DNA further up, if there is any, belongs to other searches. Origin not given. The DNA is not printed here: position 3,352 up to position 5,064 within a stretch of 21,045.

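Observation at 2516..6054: PTS EIIBC with no EIIA and no phospho-glycosidase, attached to an ATP-kinase pathway under a separate LacI-type regulator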

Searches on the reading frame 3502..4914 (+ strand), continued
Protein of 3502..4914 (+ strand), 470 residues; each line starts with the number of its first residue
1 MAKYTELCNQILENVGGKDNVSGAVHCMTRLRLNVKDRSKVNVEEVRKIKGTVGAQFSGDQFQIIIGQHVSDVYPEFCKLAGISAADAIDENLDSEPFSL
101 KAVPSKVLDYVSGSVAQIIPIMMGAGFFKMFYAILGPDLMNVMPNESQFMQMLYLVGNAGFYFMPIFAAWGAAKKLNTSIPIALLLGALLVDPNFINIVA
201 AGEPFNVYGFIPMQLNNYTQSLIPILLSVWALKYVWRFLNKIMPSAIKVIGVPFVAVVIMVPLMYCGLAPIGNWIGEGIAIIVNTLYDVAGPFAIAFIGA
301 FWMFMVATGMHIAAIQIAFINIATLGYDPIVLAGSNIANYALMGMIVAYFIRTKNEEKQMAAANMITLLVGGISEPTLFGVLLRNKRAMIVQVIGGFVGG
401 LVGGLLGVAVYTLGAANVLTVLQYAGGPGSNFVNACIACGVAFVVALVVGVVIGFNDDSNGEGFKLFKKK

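Call 90: search_protein_families(library=pfam, proteins=[L017:1735-2628:+, L017:2647-5460:+, L017:5457-5918:+, L017:5921-6991:-], max_evalue=0.001)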
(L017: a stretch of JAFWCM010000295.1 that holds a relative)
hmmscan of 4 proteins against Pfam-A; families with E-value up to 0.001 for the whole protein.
L017:1735-2628:+ (297 aa): 1 family
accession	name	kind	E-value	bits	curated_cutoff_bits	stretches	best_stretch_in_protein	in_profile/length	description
PF00480.26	ROK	-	6.3e-53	180.6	22.9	1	4-291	2-293/294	ROK family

L017:2647-5460:+ (937 aa): 5 families
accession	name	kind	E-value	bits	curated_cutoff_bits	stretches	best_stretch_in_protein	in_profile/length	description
PF17389.8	Bac_rhamnosid6H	-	2.6e-101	339.8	24.5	1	407-765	2-337/339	Bacterial alpha-L-rhamnosidase 6 hairpin glycosidase domain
PF08531.16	Bac_rhamnosid_N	-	7.1e-44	150.1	25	1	136-295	1-172/172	Alpha-L-rhamnosidase N-terminal domain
PF05592.18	Bac_rhamnosid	-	1.2e-31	109.1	22.2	1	304-402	2-102/102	Bacterial alpha-L-rhamnosidase concanavalin-like domain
PF25788.1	Ig_Rha78A_N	-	3e-28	98.6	27.4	1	4-105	1-105/105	Rha78A-like, N-terminal immunoglobulin domain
PF17390.7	Bac_rhamnosid_C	-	2.1e-15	56.7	22.1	1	769-835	1-67/78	Bacterial alpha-L-rhamnosidase C-terminal domain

L017:5457-5918:+ (153 aa): 1 family
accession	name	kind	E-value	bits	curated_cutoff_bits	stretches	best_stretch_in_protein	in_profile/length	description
PF02502.23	LacAB_rpiB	-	3e-57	192.9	24.7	1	3-140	1-138/138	Ribose/Galactose Isomerase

L017:5921-6991:- (356 aa): 4 families
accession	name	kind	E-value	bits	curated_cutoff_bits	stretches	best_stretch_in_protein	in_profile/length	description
PF12833.13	HTH_18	-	8.5e-22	77.7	33.6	1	271-349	1-79/80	Helix-turn-helix domain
PF00165.29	HTH_AraC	-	1.6e-10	41.3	26.6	1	315-349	9-42/42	Bacterial regulatory helix-turn-helix proteins, AraC family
PF02311.25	AraC_binding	-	4.2e-07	30.2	21.1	1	94-136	18-60/135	AraC-like ligand binding domain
PF07883.17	Cupin_2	-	0.0002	21.5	27.2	1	94-132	15-51/70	Cupin domain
